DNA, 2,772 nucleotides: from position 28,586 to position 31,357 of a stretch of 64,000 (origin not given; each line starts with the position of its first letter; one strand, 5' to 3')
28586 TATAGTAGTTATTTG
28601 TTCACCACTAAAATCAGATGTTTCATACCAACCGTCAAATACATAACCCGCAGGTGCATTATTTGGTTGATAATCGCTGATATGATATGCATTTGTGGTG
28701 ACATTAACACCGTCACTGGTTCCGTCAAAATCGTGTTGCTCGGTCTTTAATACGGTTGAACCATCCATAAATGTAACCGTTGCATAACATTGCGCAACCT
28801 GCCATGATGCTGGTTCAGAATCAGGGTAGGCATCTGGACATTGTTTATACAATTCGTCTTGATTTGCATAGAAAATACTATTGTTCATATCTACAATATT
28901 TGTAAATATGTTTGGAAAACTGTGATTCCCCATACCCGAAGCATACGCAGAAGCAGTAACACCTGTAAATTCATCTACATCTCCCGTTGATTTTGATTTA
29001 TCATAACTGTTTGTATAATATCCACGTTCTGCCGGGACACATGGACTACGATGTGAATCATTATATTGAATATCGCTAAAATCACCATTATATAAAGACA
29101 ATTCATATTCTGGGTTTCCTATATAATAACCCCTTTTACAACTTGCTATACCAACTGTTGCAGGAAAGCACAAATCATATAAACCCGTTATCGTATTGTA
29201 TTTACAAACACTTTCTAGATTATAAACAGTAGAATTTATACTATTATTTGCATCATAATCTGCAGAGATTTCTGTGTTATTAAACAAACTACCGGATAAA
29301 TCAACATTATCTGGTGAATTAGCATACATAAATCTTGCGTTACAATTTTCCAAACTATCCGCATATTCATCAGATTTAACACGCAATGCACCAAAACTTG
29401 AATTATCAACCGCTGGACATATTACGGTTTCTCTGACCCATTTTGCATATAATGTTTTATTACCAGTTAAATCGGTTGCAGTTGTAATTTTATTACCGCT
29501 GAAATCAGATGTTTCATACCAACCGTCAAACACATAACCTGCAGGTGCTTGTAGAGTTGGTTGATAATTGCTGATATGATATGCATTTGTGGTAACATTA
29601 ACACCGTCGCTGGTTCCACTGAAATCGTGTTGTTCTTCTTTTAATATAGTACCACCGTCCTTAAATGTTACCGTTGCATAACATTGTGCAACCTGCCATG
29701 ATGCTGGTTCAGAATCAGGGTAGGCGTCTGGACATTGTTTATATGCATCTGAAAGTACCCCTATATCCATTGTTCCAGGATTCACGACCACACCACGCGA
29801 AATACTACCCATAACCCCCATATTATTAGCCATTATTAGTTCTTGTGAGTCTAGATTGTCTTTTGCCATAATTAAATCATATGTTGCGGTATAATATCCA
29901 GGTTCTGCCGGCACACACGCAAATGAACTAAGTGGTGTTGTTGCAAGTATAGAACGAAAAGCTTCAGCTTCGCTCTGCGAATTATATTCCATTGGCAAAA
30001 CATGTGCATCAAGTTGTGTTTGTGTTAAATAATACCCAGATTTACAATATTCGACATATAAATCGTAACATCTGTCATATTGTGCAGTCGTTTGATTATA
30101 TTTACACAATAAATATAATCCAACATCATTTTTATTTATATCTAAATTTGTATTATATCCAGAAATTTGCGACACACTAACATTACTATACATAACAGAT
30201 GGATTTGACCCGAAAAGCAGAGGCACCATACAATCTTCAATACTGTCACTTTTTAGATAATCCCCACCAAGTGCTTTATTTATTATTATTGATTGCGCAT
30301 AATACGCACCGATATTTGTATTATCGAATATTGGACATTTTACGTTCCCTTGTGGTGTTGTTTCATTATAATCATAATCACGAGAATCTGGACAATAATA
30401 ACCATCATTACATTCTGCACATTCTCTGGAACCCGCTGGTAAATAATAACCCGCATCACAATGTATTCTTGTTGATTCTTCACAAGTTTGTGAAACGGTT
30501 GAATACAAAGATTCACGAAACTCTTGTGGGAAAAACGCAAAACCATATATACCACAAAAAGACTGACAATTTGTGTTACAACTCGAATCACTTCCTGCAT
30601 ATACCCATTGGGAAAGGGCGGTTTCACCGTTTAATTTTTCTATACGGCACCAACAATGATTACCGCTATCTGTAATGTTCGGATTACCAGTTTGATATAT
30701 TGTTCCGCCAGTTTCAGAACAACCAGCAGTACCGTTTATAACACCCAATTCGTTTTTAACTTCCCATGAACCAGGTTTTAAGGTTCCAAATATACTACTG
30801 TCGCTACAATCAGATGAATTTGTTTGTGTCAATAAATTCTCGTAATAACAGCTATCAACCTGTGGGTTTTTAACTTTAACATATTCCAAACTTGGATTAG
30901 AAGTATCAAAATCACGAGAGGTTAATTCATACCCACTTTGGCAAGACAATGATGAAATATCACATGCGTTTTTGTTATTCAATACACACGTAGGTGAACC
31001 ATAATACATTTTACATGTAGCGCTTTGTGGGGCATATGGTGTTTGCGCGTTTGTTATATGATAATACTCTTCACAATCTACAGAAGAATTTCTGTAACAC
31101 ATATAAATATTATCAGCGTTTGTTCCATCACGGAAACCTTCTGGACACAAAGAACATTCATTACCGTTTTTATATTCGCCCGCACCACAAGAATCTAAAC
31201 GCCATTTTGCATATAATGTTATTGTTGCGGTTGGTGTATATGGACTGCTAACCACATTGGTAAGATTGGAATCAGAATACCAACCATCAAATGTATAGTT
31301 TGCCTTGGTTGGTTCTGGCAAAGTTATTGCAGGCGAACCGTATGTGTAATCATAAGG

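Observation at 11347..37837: Locus of three tandem giant mosaic exported proteins (1703, 2594, 4353 aa) filling about 41% of the window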

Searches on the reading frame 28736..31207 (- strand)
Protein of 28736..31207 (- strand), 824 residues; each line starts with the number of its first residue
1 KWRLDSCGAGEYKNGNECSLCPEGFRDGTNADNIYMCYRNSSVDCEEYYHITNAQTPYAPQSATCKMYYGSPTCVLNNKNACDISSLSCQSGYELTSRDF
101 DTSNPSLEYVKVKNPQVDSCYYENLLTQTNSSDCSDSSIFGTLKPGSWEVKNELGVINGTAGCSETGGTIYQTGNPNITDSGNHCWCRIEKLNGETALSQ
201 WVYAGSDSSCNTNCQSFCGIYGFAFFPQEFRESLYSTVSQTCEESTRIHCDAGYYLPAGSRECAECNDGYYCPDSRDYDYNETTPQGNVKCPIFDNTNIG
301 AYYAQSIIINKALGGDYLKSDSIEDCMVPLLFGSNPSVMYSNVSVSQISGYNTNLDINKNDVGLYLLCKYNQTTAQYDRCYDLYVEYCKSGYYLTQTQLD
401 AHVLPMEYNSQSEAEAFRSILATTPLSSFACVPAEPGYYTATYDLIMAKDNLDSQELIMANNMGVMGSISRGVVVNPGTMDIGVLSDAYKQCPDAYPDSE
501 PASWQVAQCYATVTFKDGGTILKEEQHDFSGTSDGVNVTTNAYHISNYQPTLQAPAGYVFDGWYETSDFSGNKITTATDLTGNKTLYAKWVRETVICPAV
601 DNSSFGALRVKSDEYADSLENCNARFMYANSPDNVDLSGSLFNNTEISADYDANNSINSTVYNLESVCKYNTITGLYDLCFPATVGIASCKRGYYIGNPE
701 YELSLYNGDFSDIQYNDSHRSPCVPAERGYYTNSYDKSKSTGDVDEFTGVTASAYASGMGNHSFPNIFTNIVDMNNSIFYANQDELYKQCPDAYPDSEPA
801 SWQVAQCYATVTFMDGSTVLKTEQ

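Call 96: search_solved_structures(query=window:28736-31207:-, max_evalue=1)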
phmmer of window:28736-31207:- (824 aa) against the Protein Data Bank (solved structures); distinct sequences matched with E-value up to 1: 1.
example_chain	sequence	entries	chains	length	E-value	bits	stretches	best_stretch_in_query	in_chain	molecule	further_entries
9pgb_A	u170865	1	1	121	0.041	15.3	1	57-92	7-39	4-module Cysteine Rich Eggshell Membrane Protein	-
